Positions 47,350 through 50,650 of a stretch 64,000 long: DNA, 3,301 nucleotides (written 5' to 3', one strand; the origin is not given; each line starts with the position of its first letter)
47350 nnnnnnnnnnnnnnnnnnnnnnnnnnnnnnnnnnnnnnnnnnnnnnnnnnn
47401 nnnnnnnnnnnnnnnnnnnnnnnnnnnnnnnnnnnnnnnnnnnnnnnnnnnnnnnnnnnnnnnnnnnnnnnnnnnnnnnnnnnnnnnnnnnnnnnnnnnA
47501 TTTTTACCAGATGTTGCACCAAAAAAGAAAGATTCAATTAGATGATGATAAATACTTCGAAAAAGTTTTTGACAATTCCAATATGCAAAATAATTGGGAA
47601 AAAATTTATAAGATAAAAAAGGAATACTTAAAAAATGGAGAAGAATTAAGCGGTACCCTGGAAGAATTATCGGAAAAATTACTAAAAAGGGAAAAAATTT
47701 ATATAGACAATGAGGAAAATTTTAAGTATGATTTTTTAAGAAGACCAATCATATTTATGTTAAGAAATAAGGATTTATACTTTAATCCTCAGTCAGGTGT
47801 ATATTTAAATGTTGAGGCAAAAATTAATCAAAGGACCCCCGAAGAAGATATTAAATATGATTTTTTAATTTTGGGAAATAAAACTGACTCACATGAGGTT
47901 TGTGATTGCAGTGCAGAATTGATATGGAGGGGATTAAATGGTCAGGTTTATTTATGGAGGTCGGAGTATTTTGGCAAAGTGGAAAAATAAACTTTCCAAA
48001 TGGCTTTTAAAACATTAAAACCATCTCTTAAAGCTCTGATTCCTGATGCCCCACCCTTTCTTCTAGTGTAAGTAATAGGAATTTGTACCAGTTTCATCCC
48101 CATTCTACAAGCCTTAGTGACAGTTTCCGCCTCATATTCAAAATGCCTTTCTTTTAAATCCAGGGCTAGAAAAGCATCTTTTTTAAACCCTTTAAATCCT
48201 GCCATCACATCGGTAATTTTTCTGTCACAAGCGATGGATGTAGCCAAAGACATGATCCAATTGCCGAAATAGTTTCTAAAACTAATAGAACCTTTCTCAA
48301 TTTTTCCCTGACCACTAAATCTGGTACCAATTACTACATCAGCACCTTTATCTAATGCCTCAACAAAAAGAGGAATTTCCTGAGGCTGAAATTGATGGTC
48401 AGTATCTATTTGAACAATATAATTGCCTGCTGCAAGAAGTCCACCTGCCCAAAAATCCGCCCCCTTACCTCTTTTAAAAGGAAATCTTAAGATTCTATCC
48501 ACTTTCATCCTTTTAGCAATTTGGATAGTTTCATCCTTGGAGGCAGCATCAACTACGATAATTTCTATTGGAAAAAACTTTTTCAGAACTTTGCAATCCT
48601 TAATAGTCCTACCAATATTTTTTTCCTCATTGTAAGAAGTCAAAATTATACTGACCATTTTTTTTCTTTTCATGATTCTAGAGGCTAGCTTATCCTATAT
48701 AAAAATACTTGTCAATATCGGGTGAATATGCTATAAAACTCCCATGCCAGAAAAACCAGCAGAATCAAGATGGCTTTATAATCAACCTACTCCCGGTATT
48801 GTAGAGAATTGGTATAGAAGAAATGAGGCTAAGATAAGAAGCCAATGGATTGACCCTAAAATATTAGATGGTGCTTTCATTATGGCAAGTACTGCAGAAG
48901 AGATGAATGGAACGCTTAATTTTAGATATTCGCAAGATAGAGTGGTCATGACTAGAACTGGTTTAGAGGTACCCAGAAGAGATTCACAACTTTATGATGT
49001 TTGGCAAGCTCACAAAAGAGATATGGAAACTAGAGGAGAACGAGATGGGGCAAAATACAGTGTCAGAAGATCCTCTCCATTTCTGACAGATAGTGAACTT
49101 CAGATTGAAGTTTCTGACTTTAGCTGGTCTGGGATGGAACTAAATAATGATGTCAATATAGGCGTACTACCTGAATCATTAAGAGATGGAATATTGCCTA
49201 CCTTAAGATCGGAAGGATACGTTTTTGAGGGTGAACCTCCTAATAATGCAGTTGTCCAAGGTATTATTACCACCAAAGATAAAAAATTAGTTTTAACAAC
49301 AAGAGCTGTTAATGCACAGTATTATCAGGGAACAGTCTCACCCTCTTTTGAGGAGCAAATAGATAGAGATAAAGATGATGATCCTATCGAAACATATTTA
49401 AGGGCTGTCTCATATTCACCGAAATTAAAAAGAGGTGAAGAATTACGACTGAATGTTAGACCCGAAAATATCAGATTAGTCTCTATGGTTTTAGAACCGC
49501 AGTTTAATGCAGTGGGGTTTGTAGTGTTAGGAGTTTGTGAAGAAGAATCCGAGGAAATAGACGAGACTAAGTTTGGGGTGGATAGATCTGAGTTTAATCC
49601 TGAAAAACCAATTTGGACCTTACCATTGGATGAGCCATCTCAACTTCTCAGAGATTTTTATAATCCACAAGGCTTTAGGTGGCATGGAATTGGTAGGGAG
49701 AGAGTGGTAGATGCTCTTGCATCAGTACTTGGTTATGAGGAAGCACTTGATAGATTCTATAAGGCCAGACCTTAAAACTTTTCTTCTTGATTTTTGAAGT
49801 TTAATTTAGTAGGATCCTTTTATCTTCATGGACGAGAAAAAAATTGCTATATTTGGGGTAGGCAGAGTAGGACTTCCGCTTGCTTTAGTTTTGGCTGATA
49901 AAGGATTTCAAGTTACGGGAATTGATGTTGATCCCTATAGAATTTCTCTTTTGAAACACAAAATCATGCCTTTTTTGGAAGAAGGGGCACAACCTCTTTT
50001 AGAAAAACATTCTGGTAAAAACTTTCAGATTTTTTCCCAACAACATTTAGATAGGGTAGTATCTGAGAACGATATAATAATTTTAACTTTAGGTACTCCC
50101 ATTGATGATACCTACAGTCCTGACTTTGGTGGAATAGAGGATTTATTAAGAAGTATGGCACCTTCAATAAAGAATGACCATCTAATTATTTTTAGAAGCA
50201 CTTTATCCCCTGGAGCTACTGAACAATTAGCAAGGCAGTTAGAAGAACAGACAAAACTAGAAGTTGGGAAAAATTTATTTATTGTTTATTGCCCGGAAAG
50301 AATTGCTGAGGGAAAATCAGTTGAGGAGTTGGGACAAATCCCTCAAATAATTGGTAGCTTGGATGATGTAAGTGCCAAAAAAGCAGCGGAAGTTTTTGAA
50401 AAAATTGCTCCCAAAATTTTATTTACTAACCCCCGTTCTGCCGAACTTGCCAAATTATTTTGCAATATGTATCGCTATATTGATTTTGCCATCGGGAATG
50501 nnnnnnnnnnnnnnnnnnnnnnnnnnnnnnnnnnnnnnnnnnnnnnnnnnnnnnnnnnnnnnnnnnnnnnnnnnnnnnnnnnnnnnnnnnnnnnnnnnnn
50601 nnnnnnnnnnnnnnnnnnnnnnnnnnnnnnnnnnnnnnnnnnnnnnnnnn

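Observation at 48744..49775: Orphan acidic cytoplasmic protein with its own promoter between divergent glycosylation genes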

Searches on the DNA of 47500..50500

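Call 76: search_rna_families(source=window, start=47500, end=50500, threshold=evalue, max_evalue=1)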
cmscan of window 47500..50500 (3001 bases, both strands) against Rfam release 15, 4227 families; matches with E-value up to 1: 1.
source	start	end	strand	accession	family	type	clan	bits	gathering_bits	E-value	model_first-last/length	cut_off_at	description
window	48576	48641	-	RF00284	SNORD74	Gene; snRNA; snoRNA; CD-box;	CL00069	21.5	41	0.14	1-80/80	no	Small nucleolar RNA SNORD74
